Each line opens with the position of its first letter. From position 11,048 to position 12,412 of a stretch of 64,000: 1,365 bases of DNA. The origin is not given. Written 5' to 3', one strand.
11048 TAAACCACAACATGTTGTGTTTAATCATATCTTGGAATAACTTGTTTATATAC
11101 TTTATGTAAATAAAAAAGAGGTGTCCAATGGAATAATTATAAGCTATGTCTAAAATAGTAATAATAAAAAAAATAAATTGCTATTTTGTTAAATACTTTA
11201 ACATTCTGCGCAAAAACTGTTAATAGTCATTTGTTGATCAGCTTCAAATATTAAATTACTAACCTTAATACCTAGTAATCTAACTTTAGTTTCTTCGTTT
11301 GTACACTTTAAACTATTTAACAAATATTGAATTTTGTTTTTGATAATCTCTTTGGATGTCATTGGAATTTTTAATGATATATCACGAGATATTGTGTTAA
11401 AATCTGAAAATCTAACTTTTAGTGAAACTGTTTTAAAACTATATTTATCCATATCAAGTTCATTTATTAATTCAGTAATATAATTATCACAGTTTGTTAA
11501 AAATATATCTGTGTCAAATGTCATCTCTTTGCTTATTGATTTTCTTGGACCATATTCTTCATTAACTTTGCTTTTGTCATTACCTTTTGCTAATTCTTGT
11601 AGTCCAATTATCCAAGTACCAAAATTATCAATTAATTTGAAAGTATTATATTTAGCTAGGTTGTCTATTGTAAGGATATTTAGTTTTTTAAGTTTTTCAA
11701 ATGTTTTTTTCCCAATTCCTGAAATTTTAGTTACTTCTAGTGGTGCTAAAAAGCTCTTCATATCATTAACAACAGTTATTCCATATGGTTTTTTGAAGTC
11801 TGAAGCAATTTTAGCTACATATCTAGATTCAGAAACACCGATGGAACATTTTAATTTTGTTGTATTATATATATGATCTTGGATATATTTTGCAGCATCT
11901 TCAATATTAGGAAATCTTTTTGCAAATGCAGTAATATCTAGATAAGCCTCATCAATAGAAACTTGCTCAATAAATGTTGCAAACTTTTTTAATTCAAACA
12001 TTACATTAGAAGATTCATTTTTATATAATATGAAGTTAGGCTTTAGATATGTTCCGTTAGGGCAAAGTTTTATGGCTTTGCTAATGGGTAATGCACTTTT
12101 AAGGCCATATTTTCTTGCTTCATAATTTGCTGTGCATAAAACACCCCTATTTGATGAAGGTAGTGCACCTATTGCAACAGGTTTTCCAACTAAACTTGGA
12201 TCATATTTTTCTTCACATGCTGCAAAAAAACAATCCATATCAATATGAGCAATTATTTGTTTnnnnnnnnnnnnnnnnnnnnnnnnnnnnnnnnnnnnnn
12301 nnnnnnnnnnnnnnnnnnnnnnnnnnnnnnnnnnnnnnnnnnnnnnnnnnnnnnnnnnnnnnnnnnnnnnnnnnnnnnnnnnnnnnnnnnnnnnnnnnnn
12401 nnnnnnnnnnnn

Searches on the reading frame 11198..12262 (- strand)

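Call 13: search_protein_families(library=pfam, proteins=[window:11198-12262:-], max_evalue=0.001)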
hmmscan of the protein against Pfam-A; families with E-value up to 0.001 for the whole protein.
window:11198-12262:- (354 aa): 3 families
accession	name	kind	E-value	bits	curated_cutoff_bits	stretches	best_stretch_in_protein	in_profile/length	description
PF00817.25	IMS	-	1.7e-47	161.5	23.2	1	7-155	1-148/148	impB/mucB/samB family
PF11799.13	IMS_C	-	3.1e-16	60.2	20.7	1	240-346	1-108/109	impB/mucB/samB family C-terminal domain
PF11798.14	IMS_HHH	-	1.5e-06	28.6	24.4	1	166-196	2-32/32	IMS family HHH motif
